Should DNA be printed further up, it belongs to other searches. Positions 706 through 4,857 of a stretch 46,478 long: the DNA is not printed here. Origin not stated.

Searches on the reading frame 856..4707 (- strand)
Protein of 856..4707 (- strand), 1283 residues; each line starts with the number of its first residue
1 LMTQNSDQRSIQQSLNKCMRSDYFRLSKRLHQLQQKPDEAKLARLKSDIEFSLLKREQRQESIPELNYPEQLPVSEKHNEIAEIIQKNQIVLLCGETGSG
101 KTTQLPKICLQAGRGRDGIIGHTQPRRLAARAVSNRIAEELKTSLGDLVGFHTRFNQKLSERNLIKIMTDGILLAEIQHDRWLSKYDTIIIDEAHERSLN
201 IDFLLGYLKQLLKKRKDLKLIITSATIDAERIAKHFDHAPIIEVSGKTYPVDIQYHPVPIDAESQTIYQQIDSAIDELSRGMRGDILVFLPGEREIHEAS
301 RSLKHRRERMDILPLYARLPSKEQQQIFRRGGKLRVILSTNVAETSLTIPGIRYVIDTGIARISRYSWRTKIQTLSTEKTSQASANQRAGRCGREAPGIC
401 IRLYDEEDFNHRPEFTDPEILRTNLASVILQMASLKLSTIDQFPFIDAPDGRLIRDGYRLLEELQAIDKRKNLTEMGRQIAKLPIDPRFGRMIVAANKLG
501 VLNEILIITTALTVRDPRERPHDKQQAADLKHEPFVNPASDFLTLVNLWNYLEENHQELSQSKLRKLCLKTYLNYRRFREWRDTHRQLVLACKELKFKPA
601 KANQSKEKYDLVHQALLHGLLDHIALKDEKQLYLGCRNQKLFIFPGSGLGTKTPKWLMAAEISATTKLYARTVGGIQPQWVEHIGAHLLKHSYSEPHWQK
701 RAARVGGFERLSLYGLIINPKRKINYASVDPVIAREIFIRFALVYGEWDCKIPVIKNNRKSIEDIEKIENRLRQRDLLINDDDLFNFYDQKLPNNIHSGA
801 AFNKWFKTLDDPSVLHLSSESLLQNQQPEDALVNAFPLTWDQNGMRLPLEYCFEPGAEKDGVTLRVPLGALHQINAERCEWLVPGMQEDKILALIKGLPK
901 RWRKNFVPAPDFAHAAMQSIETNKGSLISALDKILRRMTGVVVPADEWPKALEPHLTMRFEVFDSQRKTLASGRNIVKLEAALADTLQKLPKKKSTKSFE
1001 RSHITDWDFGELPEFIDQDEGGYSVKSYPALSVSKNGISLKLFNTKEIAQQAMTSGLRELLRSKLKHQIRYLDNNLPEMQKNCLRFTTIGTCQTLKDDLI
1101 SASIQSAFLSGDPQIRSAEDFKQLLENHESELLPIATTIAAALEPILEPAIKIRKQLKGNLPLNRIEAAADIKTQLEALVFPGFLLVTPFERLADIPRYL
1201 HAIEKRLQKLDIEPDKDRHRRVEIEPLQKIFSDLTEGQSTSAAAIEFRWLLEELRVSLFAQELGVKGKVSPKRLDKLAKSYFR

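Call 97: search_protein_families(library=pfam, proteins=[window:856-4707:-], max_evalue=0.00001)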
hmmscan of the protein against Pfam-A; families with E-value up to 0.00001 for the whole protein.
window:856-4707:- (1283 aa): 6 families
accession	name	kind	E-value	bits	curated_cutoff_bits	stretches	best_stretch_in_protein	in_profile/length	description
PF11898.13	DUF3418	-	1.7e-187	625.1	25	1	702-1278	2-580/582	Domain of unknown function (DUF3418)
PF00271.37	Helicase_C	-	3e-15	56.8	23.5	1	272-394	4-108/110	Helicase conserved C-terminal domain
PF07717.22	OB_NTP_bind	-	4.8e-14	52.7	29.5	1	612-687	1-82/83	Oligonucleotide/oligosaccharide-binding (OB)-fold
PF21010.2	HA2_C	-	5.9e-10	40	21.3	1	486-545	1-77/77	Helicase associated domain (HA2), ratchet-like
PF00270.35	DEAD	-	3.8e-09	36.9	26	1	81-230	7-162/167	DEAD/DEAH box helicase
PF13401.12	AAA_22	-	8.4e-07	29.8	27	1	87-223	4-121/130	AAA domain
